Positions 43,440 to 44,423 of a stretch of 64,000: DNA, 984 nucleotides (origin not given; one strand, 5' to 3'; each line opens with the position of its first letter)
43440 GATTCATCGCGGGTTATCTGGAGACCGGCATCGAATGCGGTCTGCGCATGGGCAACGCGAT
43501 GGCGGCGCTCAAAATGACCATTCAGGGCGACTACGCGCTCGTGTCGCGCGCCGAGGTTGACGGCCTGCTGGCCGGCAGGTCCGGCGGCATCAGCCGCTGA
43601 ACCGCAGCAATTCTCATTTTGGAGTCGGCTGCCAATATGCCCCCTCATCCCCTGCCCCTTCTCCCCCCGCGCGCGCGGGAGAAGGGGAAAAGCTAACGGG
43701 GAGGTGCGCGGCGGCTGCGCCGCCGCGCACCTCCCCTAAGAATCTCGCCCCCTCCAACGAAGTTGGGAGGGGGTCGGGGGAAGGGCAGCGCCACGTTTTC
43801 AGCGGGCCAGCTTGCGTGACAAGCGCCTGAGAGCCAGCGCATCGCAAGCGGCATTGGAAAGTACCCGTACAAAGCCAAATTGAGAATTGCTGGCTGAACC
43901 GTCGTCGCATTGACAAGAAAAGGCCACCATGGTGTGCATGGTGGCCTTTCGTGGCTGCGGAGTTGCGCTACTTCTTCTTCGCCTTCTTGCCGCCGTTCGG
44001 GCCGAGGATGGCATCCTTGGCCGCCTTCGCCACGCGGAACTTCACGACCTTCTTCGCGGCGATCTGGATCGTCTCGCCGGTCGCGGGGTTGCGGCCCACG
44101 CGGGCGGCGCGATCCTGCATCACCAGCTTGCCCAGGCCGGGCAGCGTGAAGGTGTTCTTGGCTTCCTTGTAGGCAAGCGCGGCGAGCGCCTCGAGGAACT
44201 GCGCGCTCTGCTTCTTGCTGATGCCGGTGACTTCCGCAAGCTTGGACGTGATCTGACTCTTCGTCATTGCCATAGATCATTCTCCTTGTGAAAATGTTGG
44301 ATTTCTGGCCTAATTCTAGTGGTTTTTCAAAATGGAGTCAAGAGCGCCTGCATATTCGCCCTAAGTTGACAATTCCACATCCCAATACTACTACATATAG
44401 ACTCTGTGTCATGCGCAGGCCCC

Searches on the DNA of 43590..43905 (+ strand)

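Call 9: search_dna_similar(query=window:43590-43905:+, collection=plasmids, mode=distant, max_rows=40)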
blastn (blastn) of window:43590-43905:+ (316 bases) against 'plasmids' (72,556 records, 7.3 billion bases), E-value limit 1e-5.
No match.

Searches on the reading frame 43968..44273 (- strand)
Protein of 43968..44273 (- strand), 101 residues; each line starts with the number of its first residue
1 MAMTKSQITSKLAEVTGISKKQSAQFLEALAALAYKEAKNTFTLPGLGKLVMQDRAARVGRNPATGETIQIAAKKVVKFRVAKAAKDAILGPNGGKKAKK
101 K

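Call 58: find_encoding_contigs(protein=window:43968-44273:-, flank=3000, max_places=10)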
Protein window:43968-44273:- (101 aa): 2 contigs read that carry it; 2 places shown.
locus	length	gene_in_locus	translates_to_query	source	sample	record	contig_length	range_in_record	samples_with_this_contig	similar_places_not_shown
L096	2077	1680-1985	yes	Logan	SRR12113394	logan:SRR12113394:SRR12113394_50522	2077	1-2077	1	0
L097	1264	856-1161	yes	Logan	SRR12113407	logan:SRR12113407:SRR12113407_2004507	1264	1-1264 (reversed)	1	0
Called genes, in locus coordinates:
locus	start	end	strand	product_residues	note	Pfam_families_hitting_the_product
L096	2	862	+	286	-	?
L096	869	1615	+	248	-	PF01790:LGT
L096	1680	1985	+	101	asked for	PF00216:Bac_DNA_binding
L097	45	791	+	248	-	PF01790:LGT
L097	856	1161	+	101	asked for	PF00216:Bac_DNA_binding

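Call 62: find_homologous_proteins(query=window:43968-44273:-, max_evalue=1e-20)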
Query window:43968-44273:- (101 aa): 7750 proteins with E <= 1e-20 among 8000 candidates; the best 120 are listed.
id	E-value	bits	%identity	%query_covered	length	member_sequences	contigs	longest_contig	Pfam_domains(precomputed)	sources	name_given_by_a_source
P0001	4.1e-52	191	98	99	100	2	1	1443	PF00216.27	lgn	-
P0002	5.9e-41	156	85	91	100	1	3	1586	PF00216.27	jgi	-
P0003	9.9e-41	155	81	98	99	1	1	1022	PF00216.27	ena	-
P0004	2.6e-39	151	78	96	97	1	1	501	PF00216.27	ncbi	-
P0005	1.5e-38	148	77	96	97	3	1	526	PF00216.27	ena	-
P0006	1.9e-38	148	79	96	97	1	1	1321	PF00216.27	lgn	-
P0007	7.9e-37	143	80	89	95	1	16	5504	PF00216.27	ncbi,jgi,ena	jgi:DNA-binding protein HU-beta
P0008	8.2e-37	143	82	89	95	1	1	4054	PF00216.27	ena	-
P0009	1.1e-36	142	77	91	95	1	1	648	PF00216.27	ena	-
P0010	1.1e-36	142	81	89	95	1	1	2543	PF00216.27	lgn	-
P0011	1.1e-36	142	80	89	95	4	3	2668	PF00216.27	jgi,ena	-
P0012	1.2e-36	142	79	91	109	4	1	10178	PF00216.27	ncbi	-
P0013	1.3e-36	142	81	89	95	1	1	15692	PF00216.27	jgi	jgi:DNA-binding protein HU-beta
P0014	1.3e-36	142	79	89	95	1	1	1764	PF00216.27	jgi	-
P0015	1.4e-36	142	79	89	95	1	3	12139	PF00216.27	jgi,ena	-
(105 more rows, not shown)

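Call 63: find_encoding_contigs(protein=P0001, flank=3000, max_places=5)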
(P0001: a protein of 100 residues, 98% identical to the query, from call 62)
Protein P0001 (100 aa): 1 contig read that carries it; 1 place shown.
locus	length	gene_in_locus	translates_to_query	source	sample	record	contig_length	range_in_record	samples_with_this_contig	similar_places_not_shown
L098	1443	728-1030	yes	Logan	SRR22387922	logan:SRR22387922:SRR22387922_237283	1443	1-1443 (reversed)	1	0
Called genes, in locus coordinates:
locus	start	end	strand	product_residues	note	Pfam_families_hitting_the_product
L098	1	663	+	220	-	?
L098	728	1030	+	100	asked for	PF00216:Bac_DNA_binding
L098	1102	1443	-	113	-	?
